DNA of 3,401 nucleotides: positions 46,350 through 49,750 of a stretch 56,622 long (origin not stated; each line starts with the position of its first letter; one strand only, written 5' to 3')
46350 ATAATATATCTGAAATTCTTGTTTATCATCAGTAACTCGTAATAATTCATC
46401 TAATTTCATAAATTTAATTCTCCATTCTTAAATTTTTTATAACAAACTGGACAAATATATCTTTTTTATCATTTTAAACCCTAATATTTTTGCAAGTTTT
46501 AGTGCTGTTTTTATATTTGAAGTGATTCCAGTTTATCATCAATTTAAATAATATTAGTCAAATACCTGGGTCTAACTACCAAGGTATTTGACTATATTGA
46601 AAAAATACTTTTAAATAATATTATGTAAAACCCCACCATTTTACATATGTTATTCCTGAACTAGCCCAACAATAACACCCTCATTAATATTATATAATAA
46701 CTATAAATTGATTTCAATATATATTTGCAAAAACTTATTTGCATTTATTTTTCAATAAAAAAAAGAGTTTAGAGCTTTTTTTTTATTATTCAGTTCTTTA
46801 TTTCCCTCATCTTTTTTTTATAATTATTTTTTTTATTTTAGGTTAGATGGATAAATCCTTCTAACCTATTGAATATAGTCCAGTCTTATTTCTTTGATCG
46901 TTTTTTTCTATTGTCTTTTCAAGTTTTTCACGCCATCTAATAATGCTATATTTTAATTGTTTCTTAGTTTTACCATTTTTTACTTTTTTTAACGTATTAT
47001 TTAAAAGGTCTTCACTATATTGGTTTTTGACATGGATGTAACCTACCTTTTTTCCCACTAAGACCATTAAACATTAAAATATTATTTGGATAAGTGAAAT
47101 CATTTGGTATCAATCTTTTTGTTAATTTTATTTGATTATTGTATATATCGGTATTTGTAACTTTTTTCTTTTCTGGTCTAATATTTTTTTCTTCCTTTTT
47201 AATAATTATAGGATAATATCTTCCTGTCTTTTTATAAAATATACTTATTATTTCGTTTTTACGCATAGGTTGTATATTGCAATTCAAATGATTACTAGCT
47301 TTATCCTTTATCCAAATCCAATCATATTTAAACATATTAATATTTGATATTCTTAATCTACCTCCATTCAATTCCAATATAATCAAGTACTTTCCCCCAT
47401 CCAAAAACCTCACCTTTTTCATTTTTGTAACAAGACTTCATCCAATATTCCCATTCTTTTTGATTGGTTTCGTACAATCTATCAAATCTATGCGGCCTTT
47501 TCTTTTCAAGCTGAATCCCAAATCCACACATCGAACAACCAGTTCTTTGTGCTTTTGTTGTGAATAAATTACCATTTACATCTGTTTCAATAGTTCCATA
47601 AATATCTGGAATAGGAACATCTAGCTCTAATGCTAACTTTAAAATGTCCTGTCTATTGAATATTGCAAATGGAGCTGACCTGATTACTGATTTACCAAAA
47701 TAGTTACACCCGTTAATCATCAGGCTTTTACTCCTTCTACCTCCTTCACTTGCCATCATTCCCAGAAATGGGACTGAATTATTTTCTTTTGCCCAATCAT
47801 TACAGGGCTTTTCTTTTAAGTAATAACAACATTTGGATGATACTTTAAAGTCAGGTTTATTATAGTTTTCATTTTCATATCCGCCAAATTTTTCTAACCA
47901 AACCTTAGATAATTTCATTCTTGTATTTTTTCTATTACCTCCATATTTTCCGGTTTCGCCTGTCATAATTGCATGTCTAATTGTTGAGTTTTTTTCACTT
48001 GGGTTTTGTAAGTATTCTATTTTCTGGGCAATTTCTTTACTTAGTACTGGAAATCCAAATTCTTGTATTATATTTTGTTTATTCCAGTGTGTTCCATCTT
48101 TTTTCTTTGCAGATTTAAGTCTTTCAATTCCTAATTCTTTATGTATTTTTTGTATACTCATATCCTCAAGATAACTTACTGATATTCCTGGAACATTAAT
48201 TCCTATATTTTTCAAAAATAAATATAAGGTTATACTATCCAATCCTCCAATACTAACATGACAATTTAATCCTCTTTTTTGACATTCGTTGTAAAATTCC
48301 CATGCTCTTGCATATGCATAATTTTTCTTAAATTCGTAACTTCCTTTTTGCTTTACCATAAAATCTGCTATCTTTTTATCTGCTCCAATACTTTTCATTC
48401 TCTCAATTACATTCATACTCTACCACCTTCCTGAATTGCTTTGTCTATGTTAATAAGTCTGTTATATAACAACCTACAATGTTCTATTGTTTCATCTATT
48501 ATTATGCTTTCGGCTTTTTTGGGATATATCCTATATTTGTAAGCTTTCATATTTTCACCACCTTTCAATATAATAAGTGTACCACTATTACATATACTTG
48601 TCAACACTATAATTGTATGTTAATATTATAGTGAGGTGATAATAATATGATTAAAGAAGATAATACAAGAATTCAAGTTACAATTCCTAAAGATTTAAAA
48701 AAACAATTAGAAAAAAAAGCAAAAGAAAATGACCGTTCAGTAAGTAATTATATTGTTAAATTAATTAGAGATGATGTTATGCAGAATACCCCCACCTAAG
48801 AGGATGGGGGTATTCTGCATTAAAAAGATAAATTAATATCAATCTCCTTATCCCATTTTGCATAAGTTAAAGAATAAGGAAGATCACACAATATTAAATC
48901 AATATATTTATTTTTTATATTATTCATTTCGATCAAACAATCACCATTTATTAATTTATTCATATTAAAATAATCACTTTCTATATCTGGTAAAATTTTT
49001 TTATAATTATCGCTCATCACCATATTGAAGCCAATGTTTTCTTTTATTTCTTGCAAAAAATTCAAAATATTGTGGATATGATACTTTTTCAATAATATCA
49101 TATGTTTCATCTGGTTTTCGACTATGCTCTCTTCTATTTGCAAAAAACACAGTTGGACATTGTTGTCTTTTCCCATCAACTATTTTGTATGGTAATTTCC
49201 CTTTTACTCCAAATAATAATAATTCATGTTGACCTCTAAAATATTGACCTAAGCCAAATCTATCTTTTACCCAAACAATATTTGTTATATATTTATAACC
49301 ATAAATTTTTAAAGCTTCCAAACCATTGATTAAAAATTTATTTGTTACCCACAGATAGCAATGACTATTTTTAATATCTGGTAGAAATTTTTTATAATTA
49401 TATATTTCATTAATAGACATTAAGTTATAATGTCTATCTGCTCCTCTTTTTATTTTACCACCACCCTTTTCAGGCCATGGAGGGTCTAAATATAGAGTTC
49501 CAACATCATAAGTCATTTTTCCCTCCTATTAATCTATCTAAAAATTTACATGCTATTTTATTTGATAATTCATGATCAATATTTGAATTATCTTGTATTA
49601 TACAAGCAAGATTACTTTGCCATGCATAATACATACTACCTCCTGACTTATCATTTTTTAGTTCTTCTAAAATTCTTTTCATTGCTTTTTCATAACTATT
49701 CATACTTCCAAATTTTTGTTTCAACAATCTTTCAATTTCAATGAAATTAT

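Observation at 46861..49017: DNA methyltransferase gene split by a ~1.5-kb cassette (PAPS-reductase-like gene, TnpB N-terminal stub, divergent RHH gene)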

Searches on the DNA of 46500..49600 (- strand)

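Call 4: search_dna_similar(query=window:46500-49600:-, collection=phages, mode=distant, max_rows=25)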
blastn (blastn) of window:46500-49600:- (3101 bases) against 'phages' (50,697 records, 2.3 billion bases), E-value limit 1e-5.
Records with a match: 3; places in all: 3; records where one place covers at least 80% of the query: 0.
Best place of each record, by identity: 60-80% 3.
By first word of the organism name: Bacteriophage 2; Clostridium 1.
By host as written in the record: - 2; Enterocloster clostridioformis 1.
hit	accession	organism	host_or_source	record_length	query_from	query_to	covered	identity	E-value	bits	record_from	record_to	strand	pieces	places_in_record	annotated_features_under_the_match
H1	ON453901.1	Clostridium phage Saumur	Enterocloster clostridioformis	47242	1227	2235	32%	66.2%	3e-45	264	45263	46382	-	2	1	phosphoadenosine phosphosulfate reductase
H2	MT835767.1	Bacteriophage sp.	human fecal samples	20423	1528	2237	23%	66.8%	1e-50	208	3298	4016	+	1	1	record has no annotation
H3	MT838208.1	Bacteriophage sp.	human fecal samples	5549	1752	2237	16%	64.5%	5e-11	78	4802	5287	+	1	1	record has no annotation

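Call 6: get_annotated_region(hit=H1, flank=5000)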
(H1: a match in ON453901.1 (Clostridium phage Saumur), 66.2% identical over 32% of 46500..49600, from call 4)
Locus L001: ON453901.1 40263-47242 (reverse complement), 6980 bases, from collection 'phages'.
description: Clostridium phage Saumur, complete genome.
organism: Clostridium phage Saumur (NCBI taxid 2951973)
taxonomy: Viruses
host: Enterocloster clostridioformis; source: feces; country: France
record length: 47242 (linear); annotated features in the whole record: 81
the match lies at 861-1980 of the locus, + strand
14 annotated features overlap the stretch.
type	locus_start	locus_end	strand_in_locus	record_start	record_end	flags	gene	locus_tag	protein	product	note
CDS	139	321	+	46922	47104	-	-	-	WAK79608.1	DNA binding protein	rasttk_feature_creation_tool=/opt/patric-common/ runtime/bin/phanotate version 1.5.0; HHpred against PHROGS v3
CDS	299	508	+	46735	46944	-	-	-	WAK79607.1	hypothetical protein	rasttk_feature_creation_tool=/opt/patric-common/ runtime/bin/phanotate version 1.5.0; ...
CDS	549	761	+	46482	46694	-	-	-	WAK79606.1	released upon host infection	rasttk_feature_creation_tool=/opt/patric-common/ runtime/bin/phanotate version 1.5.0; HHpred against PHROGS v3; ...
CDS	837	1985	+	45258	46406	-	-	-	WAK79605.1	phosphoadenosine phosphosulfate reductase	rasttk_feature_creation_tool=/opt/patric-common/ runtime/bin/phanotate version 1.5.0; HHpred against PHROGS v3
CDS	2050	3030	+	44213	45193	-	-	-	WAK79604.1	hypothetical protein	rasttk_feature_creation_tool=/opt/patric-common/ runtime/bin/phanotate version 1.5.0; ...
CDS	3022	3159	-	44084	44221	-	-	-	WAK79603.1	hypothetical protein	rasttk_feature_creation_tool=/opt/patric-common/ runtime/bin/phanotate version 1.5.0; ...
CDS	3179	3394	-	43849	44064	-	-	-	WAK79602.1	hypothetical protein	rasttk_feature_creation_tool=/opt/patric-common/ runtime/bin/phanotate version 1.5.0; ...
CDS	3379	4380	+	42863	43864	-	-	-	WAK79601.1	replication initiation protein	rasttk_feature_creation_tool=/opt/patric-common/ runtime/bin/phanotate version 1.5.0; HHpred against PHROGS v3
CDS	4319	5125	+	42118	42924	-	-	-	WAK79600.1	hypothetical protein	rasttk_feature_creation_tool=/opt/patric-common/ runtime/bin/phanotate version 1.5.0; ...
CDS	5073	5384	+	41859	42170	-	-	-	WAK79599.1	hypothetical protein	rasttk_feature_creation_tool=/opt/patric-common/ runtime/bin/phanotate version 1.5.0; ...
CDS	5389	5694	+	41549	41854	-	-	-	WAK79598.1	endolysin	rasttk_feature_creation_tool=/opt/patric-common/ runtime/bin/phanotate version 1.5.0; HHpred against PHROGS v3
CDS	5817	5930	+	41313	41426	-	-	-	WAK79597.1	hypothetical protein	rasttk_feature_creation_tool=/opt/patric-common/ runtime/bin/phanotate version 1.5.0; ...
CDS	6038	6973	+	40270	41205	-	-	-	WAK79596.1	DNA-cytosine methyltransferase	rasttk_feature_creation_tool=/opt/patric-common/ runtime/bin/phanotate version 1.5.0; HHpred against PHROGS v3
CDS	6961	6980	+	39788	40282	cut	-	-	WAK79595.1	hypothetical protein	rasttk_feature_creation_tool=/opt/patric-common/ runtime/bin/phanotate version 1.5.0; ...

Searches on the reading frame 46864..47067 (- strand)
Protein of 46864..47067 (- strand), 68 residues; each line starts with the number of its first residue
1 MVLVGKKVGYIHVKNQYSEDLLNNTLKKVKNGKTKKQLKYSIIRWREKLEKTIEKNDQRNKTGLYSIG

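Call 3: search_protein_families(library=pfam, max_evalue=1, proteins=[window:46864-47067:-])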
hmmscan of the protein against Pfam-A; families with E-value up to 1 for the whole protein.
seq(68 aa): 2 families
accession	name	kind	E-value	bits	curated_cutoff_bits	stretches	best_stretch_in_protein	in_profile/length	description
PF24957.1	DrmE_C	-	0.025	14.7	27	1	11-61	48-98/181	DISARM protein DrmE, C-terminal domain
PF18385.6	Tiam_CC_Ex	-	0.11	13.3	25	1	25-52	16-43/98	T-lymphoma invasion and metastasis CC-Ex domain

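Call 47: search_protein_families(library=phrogs, max_evalue=0.001, proteins=[window:46864-47067:-])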
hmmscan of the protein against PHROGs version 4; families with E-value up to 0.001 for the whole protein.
seq(68 aa): 0 families
